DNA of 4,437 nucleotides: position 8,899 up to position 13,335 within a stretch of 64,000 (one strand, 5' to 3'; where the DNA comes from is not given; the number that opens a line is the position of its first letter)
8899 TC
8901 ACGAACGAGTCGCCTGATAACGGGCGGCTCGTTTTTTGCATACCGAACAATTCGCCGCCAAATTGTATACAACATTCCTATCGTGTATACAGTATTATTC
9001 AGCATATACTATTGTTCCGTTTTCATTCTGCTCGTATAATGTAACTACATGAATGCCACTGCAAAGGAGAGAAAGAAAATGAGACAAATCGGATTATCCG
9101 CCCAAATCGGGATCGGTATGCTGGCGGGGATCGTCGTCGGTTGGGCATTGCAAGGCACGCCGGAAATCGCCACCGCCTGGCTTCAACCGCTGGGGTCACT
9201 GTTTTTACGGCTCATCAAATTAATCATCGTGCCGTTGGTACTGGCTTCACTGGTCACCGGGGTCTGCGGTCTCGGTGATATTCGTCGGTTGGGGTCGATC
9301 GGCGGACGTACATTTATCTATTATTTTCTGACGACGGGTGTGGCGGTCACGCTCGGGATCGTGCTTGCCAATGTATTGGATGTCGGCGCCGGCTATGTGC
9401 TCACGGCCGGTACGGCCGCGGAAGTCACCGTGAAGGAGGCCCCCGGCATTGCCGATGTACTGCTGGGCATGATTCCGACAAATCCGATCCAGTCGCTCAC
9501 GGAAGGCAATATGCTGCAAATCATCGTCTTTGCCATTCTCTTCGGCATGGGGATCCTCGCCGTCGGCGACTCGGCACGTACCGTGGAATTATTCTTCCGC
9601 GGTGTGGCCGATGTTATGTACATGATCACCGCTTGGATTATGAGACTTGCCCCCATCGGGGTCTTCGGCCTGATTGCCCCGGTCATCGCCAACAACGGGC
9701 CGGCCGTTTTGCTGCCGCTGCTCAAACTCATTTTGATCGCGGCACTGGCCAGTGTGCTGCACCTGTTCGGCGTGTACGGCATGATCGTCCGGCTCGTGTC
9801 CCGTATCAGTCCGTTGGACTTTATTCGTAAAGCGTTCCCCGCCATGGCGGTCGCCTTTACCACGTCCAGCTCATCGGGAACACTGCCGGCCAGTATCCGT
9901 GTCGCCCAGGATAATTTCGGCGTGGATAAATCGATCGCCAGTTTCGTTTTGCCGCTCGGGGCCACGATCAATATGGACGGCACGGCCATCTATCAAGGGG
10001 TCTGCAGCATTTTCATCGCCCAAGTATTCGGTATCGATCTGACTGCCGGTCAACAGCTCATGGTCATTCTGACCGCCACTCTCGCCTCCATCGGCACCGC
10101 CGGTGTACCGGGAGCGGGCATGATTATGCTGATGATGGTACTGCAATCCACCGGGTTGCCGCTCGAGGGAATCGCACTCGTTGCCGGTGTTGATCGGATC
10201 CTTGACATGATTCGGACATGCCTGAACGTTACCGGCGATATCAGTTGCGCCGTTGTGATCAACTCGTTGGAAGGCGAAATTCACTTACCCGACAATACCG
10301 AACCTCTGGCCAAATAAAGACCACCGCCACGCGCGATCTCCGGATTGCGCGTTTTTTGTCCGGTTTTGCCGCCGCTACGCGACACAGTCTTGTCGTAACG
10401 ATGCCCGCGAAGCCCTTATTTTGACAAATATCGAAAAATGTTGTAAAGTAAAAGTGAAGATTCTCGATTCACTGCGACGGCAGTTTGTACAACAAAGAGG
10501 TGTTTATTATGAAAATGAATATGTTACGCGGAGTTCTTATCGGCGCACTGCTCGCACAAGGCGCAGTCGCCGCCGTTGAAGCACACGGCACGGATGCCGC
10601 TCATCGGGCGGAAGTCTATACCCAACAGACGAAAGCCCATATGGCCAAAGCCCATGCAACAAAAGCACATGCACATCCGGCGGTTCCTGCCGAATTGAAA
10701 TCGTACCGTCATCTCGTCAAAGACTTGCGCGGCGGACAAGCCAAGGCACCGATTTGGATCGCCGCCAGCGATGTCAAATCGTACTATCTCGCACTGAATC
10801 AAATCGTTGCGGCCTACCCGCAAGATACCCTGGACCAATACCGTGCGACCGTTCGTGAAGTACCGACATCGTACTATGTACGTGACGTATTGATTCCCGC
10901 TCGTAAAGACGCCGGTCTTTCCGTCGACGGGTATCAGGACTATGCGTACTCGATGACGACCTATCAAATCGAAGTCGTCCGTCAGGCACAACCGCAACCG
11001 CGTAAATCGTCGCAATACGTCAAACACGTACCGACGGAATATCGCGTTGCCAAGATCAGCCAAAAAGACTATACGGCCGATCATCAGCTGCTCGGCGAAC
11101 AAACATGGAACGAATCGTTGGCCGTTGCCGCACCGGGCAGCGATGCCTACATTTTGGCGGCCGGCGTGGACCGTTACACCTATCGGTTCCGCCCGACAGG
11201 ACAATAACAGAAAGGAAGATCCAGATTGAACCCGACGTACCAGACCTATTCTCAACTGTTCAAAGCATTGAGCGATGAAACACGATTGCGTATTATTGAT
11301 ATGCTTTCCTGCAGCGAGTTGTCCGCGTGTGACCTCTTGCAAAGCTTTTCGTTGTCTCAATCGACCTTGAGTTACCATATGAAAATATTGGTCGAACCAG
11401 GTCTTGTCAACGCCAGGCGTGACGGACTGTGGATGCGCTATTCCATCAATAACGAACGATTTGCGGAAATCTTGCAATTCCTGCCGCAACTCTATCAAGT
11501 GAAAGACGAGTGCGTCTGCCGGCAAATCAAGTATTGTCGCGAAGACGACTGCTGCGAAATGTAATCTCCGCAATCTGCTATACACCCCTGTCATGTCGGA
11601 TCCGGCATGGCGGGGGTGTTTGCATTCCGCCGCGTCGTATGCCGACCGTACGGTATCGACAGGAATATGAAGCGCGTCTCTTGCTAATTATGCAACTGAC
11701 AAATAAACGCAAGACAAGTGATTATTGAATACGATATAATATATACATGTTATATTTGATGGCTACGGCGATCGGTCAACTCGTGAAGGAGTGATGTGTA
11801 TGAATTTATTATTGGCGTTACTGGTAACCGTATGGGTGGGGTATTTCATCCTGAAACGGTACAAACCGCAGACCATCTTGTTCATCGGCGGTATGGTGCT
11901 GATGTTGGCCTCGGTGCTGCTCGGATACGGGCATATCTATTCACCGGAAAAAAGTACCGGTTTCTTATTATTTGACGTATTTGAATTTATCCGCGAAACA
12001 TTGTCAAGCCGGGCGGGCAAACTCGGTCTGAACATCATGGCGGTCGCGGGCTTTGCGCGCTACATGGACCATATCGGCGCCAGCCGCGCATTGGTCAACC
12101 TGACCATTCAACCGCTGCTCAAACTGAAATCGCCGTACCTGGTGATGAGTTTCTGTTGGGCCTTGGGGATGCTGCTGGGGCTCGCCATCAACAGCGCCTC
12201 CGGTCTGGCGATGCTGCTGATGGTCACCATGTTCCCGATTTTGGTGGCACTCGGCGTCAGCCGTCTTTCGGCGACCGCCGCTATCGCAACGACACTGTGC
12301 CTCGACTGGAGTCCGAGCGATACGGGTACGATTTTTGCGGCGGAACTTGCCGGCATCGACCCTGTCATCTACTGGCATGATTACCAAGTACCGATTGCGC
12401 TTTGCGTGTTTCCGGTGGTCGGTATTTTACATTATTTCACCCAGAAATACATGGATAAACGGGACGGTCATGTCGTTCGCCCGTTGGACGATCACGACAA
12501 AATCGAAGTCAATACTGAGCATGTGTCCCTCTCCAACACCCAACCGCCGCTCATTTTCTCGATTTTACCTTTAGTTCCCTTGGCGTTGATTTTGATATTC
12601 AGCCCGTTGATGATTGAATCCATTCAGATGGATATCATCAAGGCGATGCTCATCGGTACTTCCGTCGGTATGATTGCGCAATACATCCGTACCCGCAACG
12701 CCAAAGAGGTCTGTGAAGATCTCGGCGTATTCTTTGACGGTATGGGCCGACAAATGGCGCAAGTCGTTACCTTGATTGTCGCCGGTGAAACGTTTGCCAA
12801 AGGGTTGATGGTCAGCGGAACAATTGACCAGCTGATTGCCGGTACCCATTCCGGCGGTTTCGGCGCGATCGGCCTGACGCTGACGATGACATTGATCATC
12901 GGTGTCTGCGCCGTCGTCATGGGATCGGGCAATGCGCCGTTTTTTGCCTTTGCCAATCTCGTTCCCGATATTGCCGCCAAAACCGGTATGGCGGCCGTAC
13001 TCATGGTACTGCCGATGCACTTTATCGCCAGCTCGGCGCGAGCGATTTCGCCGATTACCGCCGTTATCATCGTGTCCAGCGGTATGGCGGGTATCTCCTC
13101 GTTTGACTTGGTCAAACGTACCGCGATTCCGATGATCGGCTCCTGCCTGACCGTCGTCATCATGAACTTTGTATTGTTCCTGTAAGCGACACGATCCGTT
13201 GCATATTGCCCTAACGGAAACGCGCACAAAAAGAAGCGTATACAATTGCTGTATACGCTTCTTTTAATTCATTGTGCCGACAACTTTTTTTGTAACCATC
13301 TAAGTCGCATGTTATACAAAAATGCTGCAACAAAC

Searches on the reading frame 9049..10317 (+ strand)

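Call 3: search_protein_families(library=ncbifam, proteins=[window:9049-10317:+])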
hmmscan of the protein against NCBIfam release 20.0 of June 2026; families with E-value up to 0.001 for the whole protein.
window:9049-10317:+ (422 aa): 4 families
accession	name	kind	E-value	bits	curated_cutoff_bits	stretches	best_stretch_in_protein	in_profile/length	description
NF008440.0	PRK11283.1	equivalog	4e-94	315.8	638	1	11-409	3-413/437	glutamate/aspartate:proton symporter GltP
NF002461.0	PRK01663.1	subfamily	6.1e-76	256.1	513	1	16-413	9-407/428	C4-dicarboxylate transporter DctA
NF009587.0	PRK13027.1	subfamily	1.6e-69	234.8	570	1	17-413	10-408/442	C4-dicarboxylate transporter DctA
NF010151.0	PRK13628.1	equivalog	3.6e-36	125.1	308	1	8-403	8-396/407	serine/threonine transporter SstT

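Call 4: search_protein_families(library=pfam, proteins=[window:9049-10317:+])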
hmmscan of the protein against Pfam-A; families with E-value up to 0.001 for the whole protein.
window:9049-10317:+ (422 aa): 1 family
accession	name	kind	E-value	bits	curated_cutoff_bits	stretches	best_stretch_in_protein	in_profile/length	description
PF00375.23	SDF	-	4.1e-133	444.6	27.9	1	16-406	1-386/387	Sodium:dicarboxylate symporter family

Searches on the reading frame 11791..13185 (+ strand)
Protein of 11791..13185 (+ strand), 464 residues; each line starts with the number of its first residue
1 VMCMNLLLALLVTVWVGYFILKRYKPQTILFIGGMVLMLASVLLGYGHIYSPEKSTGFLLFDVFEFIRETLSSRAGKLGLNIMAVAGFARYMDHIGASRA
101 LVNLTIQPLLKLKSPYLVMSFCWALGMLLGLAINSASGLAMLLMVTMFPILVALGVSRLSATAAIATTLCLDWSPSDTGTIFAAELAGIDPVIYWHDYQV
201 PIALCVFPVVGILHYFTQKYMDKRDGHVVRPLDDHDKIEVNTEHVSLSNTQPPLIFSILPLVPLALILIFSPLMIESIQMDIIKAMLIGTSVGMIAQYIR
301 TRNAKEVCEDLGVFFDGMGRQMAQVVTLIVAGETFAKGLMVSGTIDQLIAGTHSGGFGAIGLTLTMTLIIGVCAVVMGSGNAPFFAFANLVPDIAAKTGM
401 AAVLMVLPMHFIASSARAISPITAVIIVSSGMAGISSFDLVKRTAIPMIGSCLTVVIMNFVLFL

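Call 3: search_protein_families(library=ncbifam, proteins=[window:11791-13185:+])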
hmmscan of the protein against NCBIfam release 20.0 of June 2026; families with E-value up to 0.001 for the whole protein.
window:11791-13185:+ (464 aa): 4 families
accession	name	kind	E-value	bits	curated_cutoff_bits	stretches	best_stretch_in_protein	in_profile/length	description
NF007317.0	PRK09804.1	equivalog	4.6e-131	437.8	623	1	6-463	4-454/455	anaerobic C4-dicarboxylate transporter DcuC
NF037994.1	DcuC_1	equivalog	1.3e-129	432.5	100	1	20-444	1-389/389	C4-dicarboxylate transporter DcuC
TIGR00771.1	DcuC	subfamily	6.8e-116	387.8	187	1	57-449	1-384/388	C4-dicarboxylate anaerobic carrier, DcuC family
NF007937.0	PRK10654.1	equivalog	3.1e-107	359.1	513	1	3-462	4-450/455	anaerobic C4-dicarboxylate transporter DcuC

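Call 4: search_protein_families(library=pfam, proteins=[window:11791-13185:+])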
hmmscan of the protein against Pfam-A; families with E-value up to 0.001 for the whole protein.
window:11791-13185:+ (464 aa): 2 families
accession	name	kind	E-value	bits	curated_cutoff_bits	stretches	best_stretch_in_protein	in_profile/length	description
PF03606.21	DcuC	-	6.3e-99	332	23.1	1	4-461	1-458/461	C4-dicarboxylate anaerobic carrier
PF03553.21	Na_H_antiporter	-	1.6e-05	24.7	23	0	83-214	168-298/303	Na+/H+ antiporter family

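Call 53: find_encoding_contigs(protein=window:11800-13185:+, flank=10000, max_places=10)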
Protein window:11800-13185:+ (461 aa): 3 contigs read that carry it; 2 places shown.
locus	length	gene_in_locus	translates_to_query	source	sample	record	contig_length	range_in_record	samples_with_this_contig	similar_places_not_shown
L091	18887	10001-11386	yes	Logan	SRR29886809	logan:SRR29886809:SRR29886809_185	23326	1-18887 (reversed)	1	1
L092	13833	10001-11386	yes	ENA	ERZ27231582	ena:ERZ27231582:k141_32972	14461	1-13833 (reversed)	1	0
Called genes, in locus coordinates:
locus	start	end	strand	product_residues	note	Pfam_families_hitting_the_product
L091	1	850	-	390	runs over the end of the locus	PF00583:Acetyltransf_1 (weak), PF13527:Acetyltransf_9, PF17668:Acetyltransf_17 (weak), PF13530:SCP2_2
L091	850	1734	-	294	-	PF09924:LPG_synthase_C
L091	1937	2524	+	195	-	PF00929:RNase_T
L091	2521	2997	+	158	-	PF01035:DNA_binding_1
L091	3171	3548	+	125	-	PF03788:LrgA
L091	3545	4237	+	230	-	PF04172:LrgB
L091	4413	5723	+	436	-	PF00206:Lyase_1, PF10397:ADSL_C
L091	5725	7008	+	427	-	PF00709:Adenylsucc_synt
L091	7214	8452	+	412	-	PF00375:SDF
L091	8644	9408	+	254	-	-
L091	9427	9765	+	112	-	PF01022:HTH_5, PF12840:HTH_20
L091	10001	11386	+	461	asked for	PF03606:DcuC, PF03553:Na_H_antiporter (faint)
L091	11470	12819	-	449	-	PF01554:MatE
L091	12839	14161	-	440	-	PF00324:AA_permease, PF13520:AA_permease_2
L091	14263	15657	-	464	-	PF00278:Orn_DAP_Arg_deC, PF01168:Ala_racemase_N, PF02784:Orn_Arg_deC_N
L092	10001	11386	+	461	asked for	PF03606:DcuC, PF03553:Na_H_antiporter (faint)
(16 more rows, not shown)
